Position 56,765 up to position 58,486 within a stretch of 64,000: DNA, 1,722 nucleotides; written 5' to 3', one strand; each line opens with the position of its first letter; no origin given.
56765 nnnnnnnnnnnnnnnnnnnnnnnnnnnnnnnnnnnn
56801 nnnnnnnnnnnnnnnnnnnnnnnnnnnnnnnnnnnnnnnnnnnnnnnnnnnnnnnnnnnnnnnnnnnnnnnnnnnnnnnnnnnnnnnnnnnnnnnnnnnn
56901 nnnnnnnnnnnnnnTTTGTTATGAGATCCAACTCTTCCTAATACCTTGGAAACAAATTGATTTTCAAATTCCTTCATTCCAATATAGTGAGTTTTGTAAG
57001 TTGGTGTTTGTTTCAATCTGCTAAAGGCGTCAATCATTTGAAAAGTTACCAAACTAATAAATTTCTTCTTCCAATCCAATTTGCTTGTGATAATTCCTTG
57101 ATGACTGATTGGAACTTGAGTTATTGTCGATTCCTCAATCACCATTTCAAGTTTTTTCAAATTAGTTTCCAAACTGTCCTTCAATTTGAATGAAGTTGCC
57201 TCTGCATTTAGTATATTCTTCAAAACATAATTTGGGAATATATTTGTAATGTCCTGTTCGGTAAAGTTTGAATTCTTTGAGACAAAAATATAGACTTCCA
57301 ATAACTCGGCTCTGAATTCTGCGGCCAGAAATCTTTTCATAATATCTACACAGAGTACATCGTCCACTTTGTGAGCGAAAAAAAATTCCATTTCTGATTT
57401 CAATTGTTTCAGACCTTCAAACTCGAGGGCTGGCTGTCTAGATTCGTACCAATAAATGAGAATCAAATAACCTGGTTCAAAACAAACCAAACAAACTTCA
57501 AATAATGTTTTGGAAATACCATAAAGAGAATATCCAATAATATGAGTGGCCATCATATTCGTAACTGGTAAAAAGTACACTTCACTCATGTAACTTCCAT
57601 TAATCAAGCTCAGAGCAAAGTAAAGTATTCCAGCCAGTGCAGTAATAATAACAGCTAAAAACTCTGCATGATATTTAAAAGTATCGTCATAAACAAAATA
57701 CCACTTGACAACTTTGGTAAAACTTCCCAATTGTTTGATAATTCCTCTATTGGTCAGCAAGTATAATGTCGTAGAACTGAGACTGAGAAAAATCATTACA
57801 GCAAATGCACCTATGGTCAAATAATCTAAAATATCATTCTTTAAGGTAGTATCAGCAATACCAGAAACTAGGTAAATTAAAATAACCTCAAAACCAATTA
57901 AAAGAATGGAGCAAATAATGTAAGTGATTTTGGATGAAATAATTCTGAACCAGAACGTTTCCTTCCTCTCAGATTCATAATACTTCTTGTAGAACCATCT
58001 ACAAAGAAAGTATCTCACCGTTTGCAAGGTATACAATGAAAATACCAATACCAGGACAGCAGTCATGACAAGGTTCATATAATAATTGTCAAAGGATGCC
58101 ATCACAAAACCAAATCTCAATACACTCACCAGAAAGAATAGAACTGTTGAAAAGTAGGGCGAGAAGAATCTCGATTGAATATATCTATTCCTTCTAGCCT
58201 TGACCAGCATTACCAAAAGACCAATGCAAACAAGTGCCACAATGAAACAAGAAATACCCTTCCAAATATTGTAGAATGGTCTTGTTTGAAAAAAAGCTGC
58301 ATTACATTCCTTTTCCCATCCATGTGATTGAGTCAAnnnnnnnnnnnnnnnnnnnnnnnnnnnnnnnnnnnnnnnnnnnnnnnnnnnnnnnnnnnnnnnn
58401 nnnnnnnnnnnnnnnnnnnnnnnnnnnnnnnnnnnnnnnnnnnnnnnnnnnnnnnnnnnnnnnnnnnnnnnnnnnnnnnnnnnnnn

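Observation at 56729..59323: Seven-transmembrane receptor fused to a C-terminal RGS-like domain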

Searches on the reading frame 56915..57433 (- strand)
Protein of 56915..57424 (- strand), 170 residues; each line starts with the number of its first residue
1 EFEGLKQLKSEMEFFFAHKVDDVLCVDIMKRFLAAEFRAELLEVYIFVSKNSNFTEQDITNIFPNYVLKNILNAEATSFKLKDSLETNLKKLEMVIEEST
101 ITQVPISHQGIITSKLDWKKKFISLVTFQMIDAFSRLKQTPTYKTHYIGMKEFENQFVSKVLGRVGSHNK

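Call 12: search_protein_families(library=pfam, proteins=[window:56915-57424:-], max_evalue=10)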
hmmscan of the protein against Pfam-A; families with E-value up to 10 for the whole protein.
seq(170 aa): 0 families

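Call 20: search_solved_structures(query=A2, max_evalue=10, show_alignments=3)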
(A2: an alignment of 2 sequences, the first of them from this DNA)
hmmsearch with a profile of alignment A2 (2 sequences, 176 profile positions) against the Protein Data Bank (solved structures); distinct sequences matched with E-value up to 10: 9.
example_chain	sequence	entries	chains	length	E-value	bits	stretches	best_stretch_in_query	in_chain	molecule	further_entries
5ykh_A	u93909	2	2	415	0.004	20.3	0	54-81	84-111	Pumilio homolog 1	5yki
3bsb_A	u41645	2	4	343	0.19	14.8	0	54-81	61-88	Pumilio homolog 1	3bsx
1ib2_A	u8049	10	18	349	0.2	14.8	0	54-81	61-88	PUMILIO 1 | Pumilio homolog 1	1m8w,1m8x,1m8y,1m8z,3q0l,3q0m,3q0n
3gvo_A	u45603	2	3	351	0.24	14.5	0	46-81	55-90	Pumilio homolog 2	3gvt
3q0q_A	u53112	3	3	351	0.32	14.1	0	53-81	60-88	Pumilio homolog 2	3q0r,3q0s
9p0x_K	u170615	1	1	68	0.49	13.5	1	12-43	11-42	Tissue factor pathway inhibitor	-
4bqd_A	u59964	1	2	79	0.69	13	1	12-42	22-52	TISSUE FACTOR PATHWAY INHIBITOR (LIPOPROTEIN-ASSOCIATED COAGULATION INHIBITOR) VARIANT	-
5nmv_K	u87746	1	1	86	0.84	12.7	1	12-41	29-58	Tissue factor pathway inhibitor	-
2yjy_A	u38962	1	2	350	1.1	12.3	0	54-81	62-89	PUMILIO HOMOLOG 1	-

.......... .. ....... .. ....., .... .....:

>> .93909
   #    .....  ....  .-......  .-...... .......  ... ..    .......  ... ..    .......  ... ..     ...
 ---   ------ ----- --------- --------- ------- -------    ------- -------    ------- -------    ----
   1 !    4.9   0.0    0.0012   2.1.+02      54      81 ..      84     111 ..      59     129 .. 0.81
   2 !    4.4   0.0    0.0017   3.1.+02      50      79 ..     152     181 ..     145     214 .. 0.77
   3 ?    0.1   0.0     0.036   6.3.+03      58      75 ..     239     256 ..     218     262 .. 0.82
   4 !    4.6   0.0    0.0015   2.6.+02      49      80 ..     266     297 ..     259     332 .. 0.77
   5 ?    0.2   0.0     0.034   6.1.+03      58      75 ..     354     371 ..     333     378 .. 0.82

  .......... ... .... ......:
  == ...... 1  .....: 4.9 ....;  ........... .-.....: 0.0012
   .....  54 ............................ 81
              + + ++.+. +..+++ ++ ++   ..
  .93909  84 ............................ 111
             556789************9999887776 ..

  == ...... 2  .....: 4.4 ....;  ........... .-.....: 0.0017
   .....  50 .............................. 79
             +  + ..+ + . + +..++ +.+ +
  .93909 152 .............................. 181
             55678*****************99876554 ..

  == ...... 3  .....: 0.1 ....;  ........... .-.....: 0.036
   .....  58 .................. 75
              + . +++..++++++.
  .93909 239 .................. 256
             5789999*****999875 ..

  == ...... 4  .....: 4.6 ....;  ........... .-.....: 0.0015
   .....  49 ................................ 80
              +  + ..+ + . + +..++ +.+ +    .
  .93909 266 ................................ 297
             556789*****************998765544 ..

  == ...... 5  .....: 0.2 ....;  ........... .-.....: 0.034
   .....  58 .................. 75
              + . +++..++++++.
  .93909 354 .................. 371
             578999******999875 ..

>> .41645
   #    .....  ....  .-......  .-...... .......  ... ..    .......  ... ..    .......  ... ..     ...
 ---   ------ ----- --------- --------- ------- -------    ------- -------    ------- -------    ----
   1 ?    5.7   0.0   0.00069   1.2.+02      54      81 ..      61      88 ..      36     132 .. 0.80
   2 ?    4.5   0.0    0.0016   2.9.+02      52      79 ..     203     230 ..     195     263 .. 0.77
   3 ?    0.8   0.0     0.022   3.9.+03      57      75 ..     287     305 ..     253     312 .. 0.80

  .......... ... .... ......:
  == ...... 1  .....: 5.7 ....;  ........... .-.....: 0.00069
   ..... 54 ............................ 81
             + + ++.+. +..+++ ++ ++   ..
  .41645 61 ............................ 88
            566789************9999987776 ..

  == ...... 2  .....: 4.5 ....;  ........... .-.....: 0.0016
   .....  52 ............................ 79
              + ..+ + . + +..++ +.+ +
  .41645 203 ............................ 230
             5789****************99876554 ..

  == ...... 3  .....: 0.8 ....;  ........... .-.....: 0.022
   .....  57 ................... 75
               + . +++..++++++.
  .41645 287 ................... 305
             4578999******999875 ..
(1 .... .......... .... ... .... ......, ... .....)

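Call 30: find_homologous_proteins(query=A4, max_evalue=10)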
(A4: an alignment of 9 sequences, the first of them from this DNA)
Query A4 (9 sequences) (173 aa, profile of the alignment): 2 proteins with E <= 10 among 2886 candidates.
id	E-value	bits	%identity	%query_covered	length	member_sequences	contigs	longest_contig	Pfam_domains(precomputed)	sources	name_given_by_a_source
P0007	3.0e-59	218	41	87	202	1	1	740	-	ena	-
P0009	2.2e-33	133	27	80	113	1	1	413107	-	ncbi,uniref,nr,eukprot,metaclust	ncbi:predicted protein [Naegleria gruberi]|uniref:Predicted protein n=1 Tax=Naegleria gruberi TaxID=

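Call 39: predict_structure(alignment_id=A5)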
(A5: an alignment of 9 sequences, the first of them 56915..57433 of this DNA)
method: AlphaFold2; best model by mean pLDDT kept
length: 173 residues; sequences in the alignment: 9
mean_pLDDT: 72.5   pTM: 0.66
mean pLDDT of the five models: 72.5, 71.1, 70.7, 70.5, 70.2
residues with pLDDT >= 90: 32; 70-90: 76; 50-70: 37; < 50: 28
segments of 3 or more residues with pLDDT < 50: 1-3, 81-87, 102-117
pLDDT, mean of each block of 10 residues (from residue 1): 61 89 86 90 92 87 86 69 48 59 38 44 86 90 79 70 66 48
secondary structure, 60 per line:
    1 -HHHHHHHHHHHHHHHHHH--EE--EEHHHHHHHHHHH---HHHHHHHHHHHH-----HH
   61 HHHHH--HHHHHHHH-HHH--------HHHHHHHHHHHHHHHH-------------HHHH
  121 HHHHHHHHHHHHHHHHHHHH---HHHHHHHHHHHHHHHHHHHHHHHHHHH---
elements in order: H2-19 H28-38 H42-53 H59-65 H68-75 H88-103 H117-140 H144-170

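Call 43: fold_search(model_id=the predicted structure, library=pdb)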
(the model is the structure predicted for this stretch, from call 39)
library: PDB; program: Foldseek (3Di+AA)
matches with E <= 10: 47; with E <= 0.001: 0
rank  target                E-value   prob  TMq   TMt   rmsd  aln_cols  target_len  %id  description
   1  3rv0_C                2.1e-01  0.16  0.19  0.16  14.3       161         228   16  Crystal structure of K. polysporus Dcr1 without the C-terminal dsRBD (released 2011-08-03)
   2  3rv0_A                5.2e-01  0.10  0.18  0.15  15.0       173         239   16  Crystal structure of K. polysporus Dcr1 without the C-terminal dsRBD (released 2011-08-03)
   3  2bt2_A                8.6e-01  0.25  0.29  0.34  14.2       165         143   12  Structure of the regulator of G-protein signaling 16 (released 2005-06-03)
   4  2bt2_C                1.2e+00  0.21  0.30  0.36  14.3       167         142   13  Structure of the regulator of G-protein signaling 16 (released 2005-06-03)
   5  5vl4                  1.8e+00  0.08  0.24  0.27  11.3       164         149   15  Accidental minimum contact crystal lattice formed by a redesigned protein oligomer (released 2018-05-23)
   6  2bv1_A                2.5e+00  0.16  0.30  0.38  13.6       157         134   13  Regulator of G-protein Signalling 1 (Human) (released 2005-06-27)
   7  1zv4                  2.5e+00  0.13  0.24  0.29  11.2       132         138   13  Structure of the Regulator of G-Protein Signaling 17 (RGSZ2) (released 2005-06-28)
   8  2bt2_E                3.1e+00  0.13  0.32  0.38  14.2       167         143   14  Structure of the regulator of G-protein signaling 16 (released 2005-06-03)
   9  5cy5_B                3.3e+00  0.06  0.25  0.28  12.4       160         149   16  Crystal structure of the T33-51H designed self-assembling protein tetrahedron (released 2016-08-10)
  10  1fqj_B                3.5e+00  0.11  0.31  0.38  10.1       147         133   14  CRYSTAL STRUCTURE OF THE HETEROTRIMERIC COMPLEX OF THE RGS DOMAIN OF RGS9, THE GAMMA SUBUNIT OF PHOSPHODIESTERASE AND  (released 2001-02-28)
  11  8v9o_D                3.5e+00  0.08  0.30  0.19  11.4       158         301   14  Imaging scaffold engineered to bind the therapeutic protein target BARD1 (released 2024-05-15)
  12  2gtp_C                3.7e+00  0.06  0.21  0.27  13.3       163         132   12  Crystal structure of the heterodimeric complex of human RGS1 and activated Gi alpha 1 (released 2006-05-23)
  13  4h8s_B                3.9e+00  0.03  0.19  0.10  28.1       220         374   15  Crystal structure of human APPL2BARPH domain (released 2012-10-17)
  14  8v9o_E                4.2e+00  0.08  0.30  0.19  11.4       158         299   14  Imaging scaffold engineered to bind the therapeutic protein target BARD1 (released 2024-05-15)
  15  5m3l_J                4.2e+00  0.02  0.16  0.18  13.0       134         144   16  Single-particle cryo-EM using alignment by classification (ABC): the structure of Lumbricus terrestris hemoglobin (released 2017-09-13)
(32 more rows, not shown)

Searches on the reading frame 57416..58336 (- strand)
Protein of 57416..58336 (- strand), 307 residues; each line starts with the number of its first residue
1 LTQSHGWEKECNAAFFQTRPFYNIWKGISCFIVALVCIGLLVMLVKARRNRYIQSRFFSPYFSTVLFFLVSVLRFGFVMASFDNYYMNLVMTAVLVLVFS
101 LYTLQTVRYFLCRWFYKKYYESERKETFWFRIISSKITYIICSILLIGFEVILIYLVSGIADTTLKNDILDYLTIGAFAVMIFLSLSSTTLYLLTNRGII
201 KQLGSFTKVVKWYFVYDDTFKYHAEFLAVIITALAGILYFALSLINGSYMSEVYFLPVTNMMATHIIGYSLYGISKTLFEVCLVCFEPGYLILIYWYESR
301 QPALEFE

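Call 54: search_solved_structures(query=A7, max_evalue=10, show_alignments=0)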
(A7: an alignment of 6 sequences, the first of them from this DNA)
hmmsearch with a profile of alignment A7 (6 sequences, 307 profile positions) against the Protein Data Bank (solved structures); distinct sequences matched with E-value up to 10: 1.
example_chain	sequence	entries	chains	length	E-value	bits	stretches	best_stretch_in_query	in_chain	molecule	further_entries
6c6l_O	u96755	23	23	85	0.22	14.3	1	129-196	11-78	V-type proton ATPase subunit f | Putative protein YPR170W-B | Uncharacterized protein YPR170W-B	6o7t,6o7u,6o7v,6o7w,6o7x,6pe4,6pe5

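Call 70: find_related_loci(query=A7, collection=metagenome_contigs, flank=3000)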
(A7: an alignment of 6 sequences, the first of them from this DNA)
Query A7 (307 aa) in metagenome_contigs; peptide patterns used: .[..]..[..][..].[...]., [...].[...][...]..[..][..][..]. (x = any residue, [..] = any of these).
152 stretches matched a pattern, but none encodes a relative of the query by tblastn (E <= 1e-3).
